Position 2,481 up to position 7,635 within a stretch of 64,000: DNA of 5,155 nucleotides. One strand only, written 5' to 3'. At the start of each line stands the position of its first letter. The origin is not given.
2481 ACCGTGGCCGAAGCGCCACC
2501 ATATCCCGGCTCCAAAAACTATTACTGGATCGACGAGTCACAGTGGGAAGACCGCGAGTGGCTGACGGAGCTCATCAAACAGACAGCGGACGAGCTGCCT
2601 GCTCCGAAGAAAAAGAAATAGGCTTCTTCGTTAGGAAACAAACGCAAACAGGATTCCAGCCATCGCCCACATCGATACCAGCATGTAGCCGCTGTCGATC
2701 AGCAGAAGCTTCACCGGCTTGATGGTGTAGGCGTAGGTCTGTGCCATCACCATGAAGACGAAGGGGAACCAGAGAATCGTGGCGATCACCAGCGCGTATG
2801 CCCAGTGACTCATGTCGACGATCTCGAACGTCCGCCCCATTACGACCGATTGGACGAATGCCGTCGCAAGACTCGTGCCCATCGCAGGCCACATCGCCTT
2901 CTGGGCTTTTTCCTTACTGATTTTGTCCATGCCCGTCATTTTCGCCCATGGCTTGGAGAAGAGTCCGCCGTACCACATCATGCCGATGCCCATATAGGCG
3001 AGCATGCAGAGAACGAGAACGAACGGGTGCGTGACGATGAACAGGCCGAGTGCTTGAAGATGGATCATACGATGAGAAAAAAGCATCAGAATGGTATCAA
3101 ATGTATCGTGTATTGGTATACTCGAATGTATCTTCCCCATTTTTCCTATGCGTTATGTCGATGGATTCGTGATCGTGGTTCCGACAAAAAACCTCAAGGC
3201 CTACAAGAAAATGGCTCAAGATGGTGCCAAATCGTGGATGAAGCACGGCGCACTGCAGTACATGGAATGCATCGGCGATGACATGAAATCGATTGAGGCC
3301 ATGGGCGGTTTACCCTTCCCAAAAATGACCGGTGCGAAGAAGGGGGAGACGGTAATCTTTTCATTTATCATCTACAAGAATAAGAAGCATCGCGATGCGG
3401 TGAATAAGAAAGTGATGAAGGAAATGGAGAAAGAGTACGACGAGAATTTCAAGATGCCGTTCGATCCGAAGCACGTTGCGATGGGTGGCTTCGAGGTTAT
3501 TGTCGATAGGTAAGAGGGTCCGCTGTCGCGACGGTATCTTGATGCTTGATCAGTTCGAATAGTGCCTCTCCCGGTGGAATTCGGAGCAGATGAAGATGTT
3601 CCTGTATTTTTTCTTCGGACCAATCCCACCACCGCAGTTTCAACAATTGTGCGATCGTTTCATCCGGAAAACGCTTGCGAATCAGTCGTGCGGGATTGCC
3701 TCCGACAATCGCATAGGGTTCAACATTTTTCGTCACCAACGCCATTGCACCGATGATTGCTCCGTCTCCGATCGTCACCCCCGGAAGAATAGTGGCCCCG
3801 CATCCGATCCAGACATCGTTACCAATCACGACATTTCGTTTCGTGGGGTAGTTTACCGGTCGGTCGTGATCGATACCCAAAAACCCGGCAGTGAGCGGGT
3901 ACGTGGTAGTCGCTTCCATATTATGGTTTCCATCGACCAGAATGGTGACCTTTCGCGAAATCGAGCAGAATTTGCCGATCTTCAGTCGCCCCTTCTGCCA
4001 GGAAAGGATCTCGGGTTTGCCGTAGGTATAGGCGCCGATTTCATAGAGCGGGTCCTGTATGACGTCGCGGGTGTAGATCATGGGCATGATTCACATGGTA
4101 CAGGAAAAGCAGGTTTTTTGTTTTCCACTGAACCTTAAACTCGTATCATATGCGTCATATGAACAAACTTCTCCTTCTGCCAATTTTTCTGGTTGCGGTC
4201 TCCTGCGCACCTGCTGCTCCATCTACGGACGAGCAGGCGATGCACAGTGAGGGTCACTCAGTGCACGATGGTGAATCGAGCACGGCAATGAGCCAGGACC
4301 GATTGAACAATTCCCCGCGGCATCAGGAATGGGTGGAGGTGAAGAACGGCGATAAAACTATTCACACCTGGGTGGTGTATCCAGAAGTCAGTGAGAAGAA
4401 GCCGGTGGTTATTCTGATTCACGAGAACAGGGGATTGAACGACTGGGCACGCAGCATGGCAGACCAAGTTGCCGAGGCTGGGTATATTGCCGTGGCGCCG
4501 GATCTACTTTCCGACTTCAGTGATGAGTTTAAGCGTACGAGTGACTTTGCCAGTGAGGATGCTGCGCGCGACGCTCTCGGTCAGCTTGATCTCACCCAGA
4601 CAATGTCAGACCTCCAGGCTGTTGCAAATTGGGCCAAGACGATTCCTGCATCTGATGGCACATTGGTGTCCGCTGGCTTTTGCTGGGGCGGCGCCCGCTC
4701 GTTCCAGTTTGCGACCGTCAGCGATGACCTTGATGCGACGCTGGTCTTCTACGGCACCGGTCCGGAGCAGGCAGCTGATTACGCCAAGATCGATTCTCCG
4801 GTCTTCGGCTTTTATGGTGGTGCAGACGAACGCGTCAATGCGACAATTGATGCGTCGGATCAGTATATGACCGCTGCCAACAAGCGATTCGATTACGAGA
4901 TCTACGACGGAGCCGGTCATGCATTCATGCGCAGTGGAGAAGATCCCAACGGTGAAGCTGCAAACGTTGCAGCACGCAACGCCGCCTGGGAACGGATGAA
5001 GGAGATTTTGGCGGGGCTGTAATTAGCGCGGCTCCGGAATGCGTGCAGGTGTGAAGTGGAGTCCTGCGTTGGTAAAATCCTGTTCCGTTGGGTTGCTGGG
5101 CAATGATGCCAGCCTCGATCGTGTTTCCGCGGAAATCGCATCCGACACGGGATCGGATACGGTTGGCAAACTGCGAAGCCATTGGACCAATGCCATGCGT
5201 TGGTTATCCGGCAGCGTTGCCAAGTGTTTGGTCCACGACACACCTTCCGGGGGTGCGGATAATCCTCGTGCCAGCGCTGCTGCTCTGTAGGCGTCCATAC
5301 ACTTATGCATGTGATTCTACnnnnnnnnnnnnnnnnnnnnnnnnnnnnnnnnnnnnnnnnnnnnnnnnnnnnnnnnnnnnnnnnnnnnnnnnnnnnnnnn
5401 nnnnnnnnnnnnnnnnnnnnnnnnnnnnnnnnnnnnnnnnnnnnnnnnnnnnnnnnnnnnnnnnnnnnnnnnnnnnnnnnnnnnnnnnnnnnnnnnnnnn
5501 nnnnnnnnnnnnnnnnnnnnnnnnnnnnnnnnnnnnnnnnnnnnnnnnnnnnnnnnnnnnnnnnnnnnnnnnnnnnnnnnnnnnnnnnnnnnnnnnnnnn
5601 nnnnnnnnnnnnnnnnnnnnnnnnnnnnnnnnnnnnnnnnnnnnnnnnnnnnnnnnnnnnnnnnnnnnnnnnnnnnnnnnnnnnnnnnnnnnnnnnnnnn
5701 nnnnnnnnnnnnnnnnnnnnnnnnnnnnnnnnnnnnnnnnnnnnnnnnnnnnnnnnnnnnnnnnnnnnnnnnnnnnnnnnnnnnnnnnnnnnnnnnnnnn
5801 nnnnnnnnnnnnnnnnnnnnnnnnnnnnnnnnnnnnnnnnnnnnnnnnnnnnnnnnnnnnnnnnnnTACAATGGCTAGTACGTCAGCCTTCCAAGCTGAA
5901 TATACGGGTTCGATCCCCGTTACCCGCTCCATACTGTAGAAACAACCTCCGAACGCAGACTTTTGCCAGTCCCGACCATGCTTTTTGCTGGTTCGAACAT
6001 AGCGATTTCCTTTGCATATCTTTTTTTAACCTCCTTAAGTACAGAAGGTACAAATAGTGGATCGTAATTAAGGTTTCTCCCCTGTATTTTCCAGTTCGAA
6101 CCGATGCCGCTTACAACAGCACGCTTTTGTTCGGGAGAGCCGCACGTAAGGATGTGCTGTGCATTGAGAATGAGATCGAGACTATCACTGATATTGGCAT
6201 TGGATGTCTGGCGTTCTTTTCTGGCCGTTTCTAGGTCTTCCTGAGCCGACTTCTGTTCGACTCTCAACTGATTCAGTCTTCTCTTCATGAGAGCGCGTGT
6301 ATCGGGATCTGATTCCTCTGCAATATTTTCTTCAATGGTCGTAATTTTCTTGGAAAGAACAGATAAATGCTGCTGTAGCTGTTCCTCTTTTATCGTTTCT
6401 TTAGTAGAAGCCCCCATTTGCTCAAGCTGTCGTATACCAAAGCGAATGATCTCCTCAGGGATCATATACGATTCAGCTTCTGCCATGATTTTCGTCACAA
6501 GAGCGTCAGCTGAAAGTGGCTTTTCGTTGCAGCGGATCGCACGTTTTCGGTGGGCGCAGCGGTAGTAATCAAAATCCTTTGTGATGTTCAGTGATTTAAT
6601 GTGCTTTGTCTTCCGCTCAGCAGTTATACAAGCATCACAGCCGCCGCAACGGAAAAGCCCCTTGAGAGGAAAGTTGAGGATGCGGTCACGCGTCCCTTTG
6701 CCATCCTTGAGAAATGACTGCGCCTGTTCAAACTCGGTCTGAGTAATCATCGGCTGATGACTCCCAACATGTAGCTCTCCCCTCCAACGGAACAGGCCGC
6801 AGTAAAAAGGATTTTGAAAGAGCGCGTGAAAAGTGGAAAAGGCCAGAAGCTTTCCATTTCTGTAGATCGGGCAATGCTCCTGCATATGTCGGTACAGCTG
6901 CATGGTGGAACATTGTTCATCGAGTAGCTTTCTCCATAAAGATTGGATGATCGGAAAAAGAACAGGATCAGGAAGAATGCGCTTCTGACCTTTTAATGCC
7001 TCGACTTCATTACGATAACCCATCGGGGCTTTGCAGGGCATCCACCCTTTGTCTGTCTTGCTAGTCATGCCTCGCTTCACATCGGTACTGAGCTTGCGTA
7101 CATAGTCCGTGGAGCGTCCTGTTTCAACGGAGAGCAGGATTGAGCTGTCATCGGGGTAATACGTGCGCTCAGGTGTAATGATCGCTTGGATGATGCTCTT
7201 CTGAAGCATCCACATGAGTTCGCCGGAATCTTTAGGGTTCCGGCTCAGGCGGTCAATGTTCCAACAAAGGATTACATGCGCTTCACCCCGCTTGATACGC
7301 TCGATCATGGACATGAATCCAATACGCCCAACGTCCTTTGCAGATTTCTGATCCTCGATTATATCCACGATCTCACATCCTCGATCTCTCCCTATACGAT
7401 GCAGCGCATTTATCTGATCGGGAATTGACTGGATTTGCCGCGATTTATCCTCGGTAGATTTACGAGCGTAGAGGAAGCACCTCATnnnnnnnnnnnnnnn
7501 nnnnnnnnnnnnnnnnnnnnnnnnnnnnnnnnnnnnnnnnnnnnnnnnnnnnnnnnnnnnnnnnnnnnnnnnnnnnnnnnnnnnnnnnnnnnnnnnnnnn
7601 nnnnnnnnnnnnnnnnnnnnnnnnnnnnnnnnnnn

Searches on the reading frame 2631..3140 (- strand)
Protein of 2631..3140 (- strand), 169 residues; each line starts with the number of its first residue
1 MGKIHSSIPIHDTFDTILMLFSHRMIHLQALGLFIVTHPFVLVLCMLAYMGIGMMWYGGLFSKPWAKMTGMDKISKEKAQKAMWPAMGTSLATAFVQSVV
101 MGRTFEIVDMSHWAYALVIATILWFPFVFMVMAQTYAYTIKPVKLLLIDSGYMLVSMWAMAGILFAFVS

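Call 84: search_protein_families(library=pfam, proteins=[window:2631-3140:-], max_evalue=0.0001)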
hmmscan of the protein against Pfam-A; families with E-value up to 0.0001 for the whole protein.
window:2631-3140:- (169 aa): 1 family
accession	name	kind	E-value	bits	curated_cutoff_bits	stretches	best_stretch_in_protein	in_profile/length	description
PF08570.15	DUF1761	-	8.1e-21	75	31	1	42-164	3-122/123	Protein of unknown function (DUF1761)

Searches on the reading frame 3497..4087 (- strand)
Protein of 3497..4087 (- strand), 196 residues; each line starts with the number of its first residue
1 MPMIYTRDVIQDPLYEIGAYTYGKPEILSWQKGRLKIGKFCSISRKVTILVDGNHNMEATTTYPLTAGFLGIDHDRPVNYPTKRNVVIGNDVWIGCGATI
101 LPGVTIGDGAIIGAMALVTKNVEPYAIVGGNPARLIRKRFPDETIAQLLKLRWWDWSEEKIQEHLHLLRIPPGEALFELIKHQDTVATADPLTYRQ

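Call 84: search_protein_families(library=pfam, proteins=[window:3497-4087:-], max_evalue=0.0001)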
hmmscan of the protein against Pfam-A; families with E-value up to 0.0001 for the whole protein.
window:3497-4087:- (196 aa): 2 families
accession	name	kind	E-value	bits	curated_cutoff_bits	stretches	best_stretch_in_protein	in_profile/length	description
PF00132.30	Hexapep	-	4.7e-12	45.5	27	1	85-120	1-36/36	Bacterial transferase hexapeptide (six repeats)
PF14602.12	Hexapep_2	-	3.3e-05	23.9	27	1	86-114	2-28/34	Hexapeptide repeat of succinyl-transferase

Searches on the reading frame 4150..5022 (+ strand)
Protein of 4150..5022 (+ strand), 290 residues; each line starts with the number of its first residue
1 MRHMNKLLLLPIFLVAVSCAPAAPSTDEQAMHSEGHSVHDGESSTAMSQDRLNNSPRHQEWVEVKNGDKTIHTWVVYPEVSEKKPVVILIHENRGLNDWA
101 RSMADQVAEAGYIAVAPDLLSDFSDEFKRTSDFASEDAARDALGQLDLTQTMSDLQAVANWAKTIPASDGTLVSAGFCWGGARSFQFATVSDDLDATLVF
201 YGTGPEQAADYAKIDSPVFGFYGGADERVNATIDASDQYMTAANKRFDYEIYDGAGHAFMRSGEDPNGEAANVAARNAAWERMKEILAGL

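Call 84: search_protein_families(library=pfam, proteins=[window:4150-5022:+], max_evalue=0.0001)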
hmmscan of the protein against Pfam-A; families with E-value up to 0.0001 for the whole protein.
window:4150-5022:+ (290 aa): 2 families
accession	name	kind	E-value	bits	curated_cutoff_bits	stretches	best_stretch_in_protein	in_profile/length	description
PF01738.24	DLH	-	5.4e-41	141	21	1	73-287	3-213/217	Dienelactone hydrolase family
PF07224.18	Chlorophyllase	-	8.3e-05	22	26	0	74-185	32-131/301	Chlorophyllase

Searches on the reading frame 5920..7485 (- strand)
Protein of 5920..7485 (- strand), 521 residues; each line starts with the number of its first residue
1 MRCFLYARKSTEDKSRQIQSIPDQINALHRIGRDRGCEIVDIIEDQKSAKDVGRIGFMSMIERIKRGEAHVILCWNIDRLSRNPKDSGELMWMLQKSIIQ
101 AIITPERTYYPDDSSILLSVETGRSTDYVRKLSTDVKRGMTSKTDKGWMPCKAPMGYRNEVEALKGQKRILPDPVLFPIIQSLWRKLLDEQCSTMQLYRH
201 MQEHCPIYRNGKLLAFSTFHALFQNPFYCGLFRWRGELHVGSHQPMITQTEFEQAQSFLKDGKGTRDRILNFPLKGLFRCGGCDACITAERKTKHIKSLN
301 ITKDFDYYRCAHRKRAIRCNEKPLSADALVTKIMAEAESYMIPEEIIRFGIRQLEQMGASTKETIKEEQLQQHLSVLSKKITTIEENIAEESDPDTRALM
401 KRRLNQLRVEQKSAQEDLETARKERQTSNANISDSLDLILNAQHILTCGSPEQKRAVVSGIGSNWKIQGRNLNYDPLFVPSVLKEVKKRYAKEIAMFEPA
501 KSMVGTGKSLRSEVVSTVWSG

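Call 13: search_protein_families(library=pfam, proteins=[window:5920-7485:-])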
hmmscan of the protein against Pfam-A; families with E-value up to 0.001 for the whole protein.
window:5920-7485:- (521 aa): 3 families
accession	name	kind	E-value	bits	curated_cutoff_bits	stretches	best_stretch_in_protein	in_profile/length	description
PF00239.26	Resolvase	-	2.2e-20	73.7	23.3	1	4-147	2-143/145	Resolvase, N terminal domain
PF07508.19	Recombinase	-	2.9e-06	27.9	21.1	1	178-259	5-99/102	Recombinase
PF13408.12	Zn_ribbon_recom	-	6e-06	27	25.3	1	273-331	1-51/58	Recombinase zinc beta ribbon domain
